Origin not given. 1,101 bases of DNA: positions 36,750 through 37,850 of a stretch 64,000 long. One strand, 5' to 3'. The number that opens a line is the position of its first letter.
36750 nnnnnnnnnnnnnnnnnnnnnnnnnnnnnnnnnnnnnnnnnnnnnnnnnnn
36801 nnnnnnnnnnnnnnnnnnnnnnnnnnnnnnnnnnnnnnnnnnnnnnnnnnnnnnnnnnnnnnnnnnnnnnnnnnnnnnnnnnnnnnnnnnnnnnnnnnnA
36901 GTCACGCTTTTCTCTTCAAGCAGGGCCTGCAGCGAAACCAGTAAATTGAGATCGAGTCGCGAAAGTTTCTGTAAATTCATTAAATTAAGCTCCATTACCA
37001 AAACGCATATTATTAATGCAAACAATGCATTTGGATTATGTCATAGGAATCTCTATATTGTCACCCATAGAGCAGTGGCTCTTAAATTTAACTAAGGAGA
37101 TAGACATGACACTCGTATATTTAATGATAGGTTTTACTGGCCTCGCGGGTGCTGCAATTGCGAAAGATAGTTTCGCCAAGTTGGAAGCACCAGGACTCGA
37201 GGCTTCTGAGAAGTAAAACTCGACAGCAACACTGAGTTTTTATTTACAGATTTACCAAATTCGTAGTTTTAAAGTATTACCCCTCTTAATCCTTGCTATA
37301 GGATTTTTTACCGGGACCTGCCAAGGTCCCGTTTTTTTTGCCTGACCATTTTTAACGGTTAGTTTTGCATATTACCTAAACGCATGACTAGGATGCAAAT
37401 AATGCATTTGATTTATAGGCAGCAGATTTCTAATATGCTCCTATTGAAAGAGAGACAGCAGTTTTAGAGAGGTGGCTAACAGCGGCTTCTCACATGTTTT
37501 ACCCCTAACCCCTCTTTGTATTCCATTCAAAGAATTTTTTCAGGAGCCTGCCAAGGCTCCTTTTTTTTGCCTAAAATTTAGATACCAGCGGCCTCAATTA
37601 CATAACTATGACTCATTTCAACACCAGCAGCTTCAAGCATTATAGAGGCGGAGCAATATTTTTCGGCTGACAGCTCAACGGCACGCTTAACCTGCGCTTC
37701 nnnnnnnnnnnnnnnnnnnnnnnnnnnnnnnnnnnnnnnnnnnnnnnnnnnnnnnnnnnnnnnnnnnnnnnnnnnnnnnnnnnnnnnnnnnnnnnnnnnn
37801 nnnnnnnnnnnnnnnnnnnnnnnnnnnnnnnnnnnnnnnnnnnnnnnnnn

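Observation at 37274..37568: Shared 3' module: CCCCUCUU motif, U-rich spacer and terminators with identical loop and covarying stems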

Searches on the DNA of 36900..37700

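Call 4: search_rna_families(source=window, start=36900, end=37700, threshold=evalue, max_evalue=10, show_alignments=3)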
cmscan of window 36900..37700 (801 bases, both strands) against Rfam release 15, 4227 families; matches with E-value up to 10: 8.
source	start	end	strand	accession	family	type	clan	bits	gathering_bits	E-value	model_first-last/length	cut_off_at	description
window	37244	37339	+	RF02877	NmsRb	Gene; sRNA;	-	22.1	52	0.58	1-91/91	no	Neisseria metabolic switch regulator b (RcoF1/NgncR163)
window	37534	37601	+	RF02900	AaHKsRNA82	Gene; sRNA;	-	21.3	51.4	1.5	1-81/81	no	Aggregatibacter sRNA 82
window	37273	37309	+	RF02438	SpF51_sRNA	Gene; sRNA;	-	19.1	50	1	1-45/45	no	Streptococcus sRNA SpF51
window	37517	37586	+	RF02030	tp2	Gene; sRNA;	-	19.1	50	3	1-114/114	no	tp2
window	37270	37333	+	RF02591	Spy1786666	Gene; sRNA;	-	17.3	64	1.8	1-87/87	no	S. pyogenes small RNA 1786666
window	37359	37444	-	RF01036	mir-567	Gene; miRNA;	-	17.1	90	3.1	1-70/70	no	mir-567 microRNA precursor family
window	37501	37575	+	RF00519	suhB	Gene; sRNA;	CL00108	15.7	41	1.8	1-77/77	no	Makes More Granules Regulator RNA (mmgR)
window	37080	37108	+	RF03012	Mu-gpT-DE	Gene; sRNA;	-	12.7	49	7.2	1-53/53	no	Mu-gpT-DE RNA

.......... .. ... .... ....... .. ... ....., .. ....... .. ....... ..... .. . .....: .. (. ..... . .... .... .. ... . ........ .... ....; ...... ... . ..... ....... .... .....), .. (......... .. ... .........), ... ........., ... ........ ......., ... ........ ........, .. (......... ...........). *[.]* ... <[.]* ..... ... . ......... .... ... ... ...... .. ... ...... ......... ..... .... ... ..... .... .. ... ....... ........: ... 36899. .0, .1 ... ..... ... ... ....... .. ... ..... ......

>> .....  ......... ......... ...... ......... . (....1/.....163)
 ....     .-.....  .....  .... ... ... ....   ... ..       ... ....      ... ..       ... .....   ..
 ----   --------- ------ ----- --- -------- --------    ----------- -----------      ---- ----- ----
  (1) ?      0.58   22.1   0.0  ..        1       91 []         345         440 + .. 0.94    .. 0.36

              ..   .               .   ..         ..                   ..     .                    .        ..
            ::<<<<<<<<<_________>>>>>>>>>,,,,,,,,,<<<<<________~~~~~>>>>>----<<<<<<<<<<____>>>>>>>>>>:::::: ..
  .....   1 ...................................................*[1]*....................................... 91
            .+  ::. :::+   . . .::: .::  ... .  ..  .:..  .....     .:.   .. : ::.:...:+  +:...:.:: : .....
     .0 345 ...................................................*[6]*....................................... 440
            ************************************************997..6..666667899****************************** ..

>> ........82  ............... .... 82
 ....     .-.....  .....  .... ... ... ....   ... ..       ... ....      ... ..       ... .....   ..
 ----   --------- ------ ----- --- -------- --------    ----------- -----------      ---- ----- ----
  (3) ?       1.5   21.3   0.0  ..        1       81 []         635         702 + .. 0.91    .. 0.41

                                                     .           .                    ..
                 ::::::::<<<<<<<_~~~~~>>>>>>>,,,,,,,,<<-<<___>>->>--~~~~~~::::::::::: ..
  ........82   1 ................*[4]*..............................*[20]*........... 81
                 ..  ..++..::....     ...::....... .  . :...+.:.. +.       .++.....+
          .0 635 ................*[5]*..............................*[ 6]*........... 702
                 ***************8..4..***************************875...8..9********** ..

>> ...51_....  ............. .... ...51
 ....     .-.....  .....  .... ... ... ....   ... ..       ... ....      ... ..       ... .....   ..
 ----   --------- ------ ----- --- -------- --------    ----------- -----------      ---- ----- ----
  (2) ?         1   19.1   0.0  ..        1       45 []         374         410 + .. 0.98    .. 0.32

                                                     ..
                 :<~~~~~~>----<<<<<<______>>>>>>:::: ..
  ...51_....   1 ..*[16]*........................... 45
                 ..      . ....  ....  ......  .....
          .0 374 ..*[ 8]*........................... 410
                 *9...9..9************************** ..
